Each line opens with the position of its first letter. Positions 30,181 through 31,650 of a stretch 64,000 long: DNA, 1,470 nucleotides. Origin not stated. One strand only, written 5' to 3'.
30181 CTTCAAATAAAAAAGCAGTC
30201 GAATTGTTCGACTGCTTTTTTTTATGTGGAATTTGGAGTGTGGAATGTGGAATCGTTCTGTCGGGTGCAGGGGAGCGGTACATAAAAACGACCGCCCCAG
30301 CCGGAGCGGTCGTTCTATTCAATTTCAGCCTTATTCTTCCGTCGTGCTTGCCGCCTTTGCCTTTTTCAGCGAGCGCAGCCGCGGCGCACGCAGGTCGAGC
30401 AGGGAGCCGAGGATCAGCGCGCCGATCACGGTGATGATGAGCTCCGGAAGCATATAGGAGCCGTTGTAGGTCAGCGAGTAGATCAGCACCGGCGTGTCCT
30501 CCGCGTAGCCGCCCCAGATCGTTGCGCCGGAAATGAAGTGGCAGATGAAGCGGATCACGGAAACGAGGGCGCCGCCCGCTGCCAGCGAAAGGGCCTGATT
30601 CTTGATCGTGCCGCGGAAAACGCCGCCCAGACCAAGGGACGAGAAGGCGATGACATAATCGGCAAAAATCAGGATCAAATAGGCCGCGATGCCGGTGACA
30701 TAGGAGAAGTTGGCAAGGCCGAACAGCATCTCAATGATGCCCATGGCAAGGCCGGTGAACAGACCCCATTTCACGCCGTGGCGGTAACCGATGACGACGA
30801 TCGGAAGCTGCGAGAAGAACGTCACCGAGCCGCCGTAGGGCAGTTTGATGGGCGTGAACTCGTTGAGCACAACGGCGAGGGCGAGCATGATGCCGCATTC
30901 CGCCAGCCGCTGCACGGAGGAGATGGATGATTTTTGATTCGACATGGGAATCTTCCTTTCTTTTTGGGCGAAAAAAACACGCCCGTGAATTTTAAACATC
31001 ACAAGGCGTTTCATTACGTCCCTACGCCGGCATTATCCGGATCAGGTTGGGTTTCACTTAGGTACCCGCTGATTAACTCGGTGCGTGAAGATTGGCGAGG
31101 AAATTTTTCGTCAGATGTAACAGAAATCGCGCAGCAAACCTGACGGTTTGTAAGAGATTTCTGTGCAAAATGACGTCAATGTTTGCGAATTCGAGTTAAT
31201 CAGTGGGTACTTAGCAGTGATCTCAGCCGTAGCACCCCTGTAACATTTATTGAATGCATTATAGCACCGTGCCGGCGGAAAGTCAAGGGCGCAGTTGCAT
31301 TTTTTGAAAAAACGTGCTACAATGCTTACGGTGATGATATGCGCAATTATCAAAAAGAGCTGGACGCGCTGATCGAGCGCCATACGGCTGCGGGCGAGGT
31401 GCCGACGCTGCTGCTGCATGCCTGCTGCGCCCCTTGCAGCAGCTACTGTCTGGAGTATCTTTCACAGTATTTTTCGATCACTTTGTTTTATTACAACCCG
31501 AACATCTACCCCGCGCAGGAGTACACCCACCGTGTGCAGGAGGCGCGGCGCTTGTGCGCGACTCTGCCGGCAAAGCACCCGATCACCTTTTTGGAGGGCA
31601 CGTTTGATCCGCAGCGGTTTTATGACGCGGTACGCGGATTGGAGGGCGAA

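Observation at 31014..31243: MITE inserted in the variable hairpin loop of the thiT TPP riboswitch, apparently structure-neutral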

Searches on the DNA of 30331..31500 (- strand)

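Call 3: search_rna_families(source=window, start=30900, end=31350, threshold=evalue, max_evalue=10, show_alignments=4)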
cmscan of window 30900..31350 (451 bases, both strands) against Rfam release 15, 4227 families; matches with E-value up to 10: 5.
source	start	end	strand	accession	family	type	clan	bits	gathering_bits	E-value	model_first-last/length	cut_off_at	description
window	31002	31076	-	RF00059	TPP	Cis-reg; riboswitch;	-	31.5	54.3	0.0002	1-105/105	no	TPP riboswitch aptamer (THI element)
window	31162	31247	+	RF01216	snR87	Gene; snRNA; snoRNA; CD-box;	CL00046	17.4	37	2.7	1-109/109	no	Small nucleolar RNA snR87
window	30936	30978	-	RF01341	CRISPR-DR30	Gene; CRISPR;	-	15.3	50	4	1-38/38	no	CRISPR RNA direct repeat element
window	30922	30990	+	RF02283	TtnuCD6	Gene; snRNA; snoRNA; CD-box;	-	14.8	50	9.7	1-72/72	no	Tetrahymena snoRNA TtnuCD6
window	31015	31042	-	RF02465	Ms_AS-5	Gene; sRNA;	-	14.2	46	5.6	1-45/45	no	Mycobacterium sRNA Ms_AS-5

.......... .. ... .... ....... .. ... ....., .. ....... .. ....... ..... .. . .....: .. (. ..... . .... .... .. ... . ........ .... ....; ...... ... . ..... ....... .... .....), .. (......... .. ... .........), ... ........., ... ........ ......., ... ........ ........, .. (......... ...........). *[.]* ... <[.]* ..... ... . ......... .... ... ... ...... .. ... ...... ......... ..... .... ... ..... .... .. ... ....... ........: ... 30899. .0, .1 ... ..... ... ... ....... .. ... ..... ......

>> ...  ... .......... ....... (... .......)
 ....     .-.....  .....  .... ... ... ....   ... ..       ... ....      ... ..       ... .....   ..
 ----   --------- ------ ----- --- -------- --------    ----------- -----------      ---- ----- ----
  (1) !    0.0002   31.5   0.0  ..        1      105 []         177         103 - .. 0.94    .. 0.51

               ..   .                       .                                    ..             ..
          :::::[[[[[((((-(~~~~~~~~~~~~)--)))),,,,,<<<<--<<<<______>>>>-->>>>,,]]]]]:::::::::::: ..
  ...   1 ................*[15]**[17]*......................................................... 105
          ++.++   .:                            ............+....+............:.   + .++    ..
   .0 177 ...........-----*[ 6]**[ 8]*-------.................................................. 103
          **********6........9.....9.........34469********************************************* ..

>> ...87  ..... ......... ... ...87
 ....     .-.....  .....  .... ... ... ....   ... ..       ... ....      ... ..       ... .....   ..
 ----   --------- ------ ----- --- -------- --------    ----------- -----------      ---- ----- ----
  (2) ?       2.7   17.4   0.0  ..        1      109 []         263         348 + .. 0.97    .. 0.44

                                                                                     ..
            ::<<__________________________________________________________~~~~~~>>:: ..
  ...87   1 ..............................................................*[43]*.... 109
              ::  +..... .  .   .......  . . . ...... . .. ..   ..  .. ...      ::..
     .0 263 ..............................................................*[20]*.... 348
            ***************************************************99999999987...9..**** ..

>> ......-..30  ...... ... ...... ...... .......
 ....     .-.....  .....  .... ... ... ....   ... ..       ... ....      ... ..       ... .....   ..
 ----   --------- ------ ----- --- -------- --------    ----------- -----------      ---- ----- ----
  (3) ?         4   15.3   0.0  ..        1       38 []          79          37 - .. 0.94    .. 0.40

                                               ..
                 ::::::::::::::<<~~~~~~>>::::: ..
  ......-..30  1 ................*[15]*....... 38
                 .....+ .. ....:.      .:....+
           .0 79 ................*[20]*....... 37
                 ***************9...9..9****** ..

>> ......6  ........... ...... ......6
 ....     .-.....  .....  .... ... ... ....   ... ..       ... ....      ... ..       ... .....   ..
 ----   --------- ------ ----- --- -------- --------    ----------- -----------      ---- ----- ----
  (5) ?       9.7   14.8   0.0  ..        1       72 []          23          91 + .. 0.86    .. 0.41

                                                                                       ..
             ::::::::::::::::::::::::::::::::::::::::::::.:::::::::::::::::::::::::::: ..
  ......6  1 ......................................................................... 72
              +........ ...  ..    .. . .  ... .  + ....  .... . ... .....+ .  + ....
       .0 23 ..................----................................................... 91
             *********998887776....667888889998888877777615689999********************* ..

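Call 19: search_rna_families(sources=[L001, L004, L005, L009], threshold=gathering, show_alignments=3)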
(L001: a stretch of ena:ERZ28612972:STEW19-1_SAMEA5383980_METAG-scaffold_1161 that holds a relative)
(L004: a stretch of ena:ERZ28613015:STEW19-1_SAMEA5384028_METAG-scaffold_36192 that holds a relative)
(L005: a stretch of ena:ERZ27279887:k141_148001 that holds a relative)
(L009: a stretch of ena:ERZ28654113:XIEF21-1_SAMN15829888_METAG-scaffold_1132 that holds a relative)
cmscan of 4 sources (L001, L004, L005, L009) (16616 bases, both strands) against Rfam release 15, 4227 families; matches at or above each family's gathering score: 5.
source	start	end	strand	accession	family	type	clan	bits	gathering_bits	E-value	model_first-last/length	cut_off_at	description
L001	4767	4903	-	RF00557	L10_leader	Cis-reg; leader;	-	67.1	44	4.5e-09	1-138/138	no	Ribosomal protein L10 leader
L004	2398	2533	-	RF00557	L10_leader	Cis-reg; leader;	-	66.3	44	6.4e-09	1-138/138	no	Ribosomal protein L10 leader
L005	1349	1444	+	RF00059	TPP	Cis-reg; riboswitch;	-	63.8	54.3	8.7e-11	1-105/105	no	TPP riboswitch aptamer (THI element)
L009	1350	1445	+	RF00059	TPP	Cis-reg; riboswitch;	-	62.2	54.3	2.1e-10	1-105/105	no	TPP riboswitch aptamer (THI element)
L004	509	604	+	RF00059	TPP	Cis-reg; riboswitch;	-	61.9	54.3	2.5e-10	1-105/105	no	TPP riboswitch aptamer (THI element)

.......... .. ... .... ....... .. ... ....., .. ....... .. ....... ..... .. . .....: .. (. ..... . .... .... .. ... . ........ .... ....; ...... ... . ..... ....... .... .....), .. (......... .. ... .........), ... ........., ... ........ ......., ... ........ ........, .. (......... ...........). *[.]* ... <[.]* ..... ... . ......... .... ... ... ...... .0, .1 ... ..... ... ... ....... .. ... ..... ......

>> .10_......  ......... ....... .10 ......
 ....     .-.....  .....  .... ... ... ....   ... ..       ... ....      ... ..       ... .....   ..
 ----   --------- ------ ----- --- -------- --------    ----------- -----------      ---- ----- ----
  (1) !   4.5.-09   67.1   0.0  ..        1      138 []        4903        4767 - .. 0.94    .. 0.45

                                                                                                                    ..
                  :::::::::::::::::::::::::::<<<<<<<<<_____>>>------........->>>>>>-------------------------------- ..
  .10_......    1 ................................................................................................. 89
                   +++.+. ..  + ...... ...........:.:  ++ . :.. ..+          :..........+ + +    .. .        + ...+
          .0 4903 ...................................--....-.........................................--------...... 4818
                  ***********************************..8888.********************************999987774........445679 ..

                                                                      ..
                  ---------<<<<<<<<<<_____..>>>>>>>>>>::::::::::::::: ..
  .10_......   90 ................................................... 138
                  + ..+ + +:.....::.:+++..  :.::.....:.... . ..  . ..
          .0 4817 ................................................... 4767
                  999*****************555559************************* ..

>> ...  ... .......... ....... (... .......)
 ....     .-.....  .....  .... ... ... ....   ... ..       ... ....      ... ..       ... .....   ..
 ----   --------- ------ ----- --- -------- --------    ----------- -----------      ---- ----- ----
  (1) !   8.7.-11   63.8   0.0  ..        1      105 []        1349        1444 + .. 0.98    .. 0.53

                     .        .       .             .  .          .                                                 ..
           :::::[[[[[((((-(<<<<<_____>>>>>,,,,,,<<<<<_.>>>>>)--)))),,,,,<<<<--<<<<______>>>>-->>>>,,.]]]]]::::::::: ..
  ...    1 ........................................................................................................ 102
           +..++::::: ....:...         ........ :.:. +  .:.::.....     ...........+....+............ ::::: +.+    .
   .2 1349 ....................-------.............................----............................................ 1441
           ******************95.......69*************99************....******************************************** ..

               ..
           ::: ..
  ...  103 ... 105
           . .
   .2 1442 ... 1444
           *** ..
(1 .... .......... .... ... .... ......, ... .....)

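Call 53: search_rna_families(sources=[L101, L102, L103, L104, L105, L106, L107, L108], threshold=evalue, max_evalue=0.01, show_alignments=0)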
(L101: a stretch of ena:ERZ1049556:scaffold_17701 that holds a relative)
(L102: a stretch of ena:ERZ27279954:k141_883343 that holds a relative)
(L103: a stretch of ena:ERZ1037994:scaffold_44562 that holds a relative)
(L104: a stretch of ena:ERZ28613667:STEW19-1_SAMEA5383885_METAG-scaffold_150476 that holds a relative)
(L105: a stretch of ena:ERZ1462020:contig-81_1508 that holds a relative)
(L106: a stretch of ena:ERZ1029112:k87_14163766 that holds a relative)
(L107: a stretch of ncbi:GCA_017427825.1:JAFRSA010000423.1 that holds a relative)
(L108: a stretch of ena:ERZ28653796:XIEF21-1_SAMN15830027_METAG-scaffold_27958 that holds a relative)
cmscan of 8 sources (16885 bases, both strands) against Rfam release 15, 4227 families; matches with E-value up to 0.01: 10.
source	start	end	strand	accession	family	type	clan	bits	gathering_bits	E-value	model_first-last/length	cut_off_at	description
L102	647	744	+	RF00059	TPP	Cis-reg; riboswitch;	-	74.6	54.3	2e-13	1-105/105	no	TPP riboswitch aptamer (THI element)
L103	549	646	+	RF00059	TPP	Cis-reg; riboswitch;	-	74.6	54.3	2e-13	1-105/105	no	TPP riboswitch aptamer (THI element)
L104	100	197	+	RF00059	TPP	Cis-reg; riboswitch;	-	74.6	54.3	2e-13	1-105/105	no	TPP riboswitch aptamer (THI element)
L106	650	747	+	RF00059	TPP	Cis-reg; riboswitch;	-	73.2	54.3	4.5e-13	1-105/105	no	TPP riboswitch aptamer (THI element)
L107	650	747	+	RF00059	TPP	Cis-reg; riboswitch;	-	73.2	54.3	4.5e-13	1-105/105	no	TPP riboswitch aptamer (THI element)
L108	649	746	+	RF00059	TPP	Cis-reg; riboswitch;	-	73.2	54.3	4.5e-13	1-105/105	no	TPP riboswitch aptamer (THI element)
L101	475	570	+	RF00059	TPP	Cis-reg; riboswitch;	-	61.9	54.3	2.6e-10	1-105/105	no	TPP riboswitch aptamer (THI element)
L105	185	283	-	RF00504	Glycine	Cis-reg; riboswitch;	CL00125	59.8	32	2e-10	1-94/94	no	Glycine riboswitch aptamer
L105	640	735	+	RF00059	TPP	Cis-reg; riboswitch;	-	57.4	54.3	3.3e-09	1-105/105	no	TPP riboswitch aptamer (THI element)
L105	291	378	-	RF00504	Glycine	Cis-reg; riboswitch;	CL00125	30.8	32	0.0088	1-94/94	no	Glycine riboswitch aptamer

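Call 66: search_dna_similar(query=L001:2720-2888:+, collection=plasmids, mode=distant, max_evalue=0.001, max_rows=10)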
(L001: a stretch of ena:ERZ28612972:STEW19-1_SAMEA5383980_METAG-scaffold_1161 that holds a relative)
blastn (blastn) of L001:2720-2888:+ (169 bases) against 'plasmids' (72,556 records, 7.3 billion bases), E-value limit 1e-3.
No match.

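Call 70: build_rna_model(alignment_id=A5, structure=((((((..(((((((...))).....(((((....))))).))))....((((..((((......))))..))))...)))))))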
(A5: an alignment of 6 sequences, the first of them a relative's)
Model R1 built from alignment A5 (6 sequences, 84 columns); structure: as given.
model positions 81; base pairs 26; branch points 2; effective number of sequences 1.23; information 0.7 bits per position. Calibrated on 0.2 Mb of random sequence (short: E-values are rough).
structure used (alignment columns):
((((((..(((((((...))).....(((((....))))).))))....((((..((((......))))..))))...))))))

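Call 71: search_with_rna_model(model_id=R1, source=window, start=30800, end=31500, filters=off, max_evalue=10, show_alignments=3)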
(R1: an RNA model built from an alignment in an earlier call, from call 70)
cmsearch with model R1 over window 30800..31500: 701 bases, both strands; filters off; matches with E-value up to 10: 10.
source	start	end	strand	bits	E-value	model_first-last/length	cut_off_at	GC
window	31012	31075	-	42.1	2.9e-16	1-81/81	no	0.52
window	31169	31245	-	25.7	1.6e-09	1-81/81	no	0.45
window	31423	31441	-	6.1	0.18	1-81/81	no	0.68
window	31265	31333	-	4.8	0.56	1-81/81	no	0.51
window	31412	31441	+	4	1.3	1-81/81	no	0.67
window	31109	31145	+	3.4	2.1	1-81/81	no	0.51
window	31262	31319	+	3.2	2.7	1-81/81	no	0.5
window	30831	30877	+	2.7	4.2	1-81/81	no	0.62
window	30861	30874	-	2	8.5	1-81/81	no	0.57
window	31052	31090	+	1.8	9.7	1-81/81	no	0.49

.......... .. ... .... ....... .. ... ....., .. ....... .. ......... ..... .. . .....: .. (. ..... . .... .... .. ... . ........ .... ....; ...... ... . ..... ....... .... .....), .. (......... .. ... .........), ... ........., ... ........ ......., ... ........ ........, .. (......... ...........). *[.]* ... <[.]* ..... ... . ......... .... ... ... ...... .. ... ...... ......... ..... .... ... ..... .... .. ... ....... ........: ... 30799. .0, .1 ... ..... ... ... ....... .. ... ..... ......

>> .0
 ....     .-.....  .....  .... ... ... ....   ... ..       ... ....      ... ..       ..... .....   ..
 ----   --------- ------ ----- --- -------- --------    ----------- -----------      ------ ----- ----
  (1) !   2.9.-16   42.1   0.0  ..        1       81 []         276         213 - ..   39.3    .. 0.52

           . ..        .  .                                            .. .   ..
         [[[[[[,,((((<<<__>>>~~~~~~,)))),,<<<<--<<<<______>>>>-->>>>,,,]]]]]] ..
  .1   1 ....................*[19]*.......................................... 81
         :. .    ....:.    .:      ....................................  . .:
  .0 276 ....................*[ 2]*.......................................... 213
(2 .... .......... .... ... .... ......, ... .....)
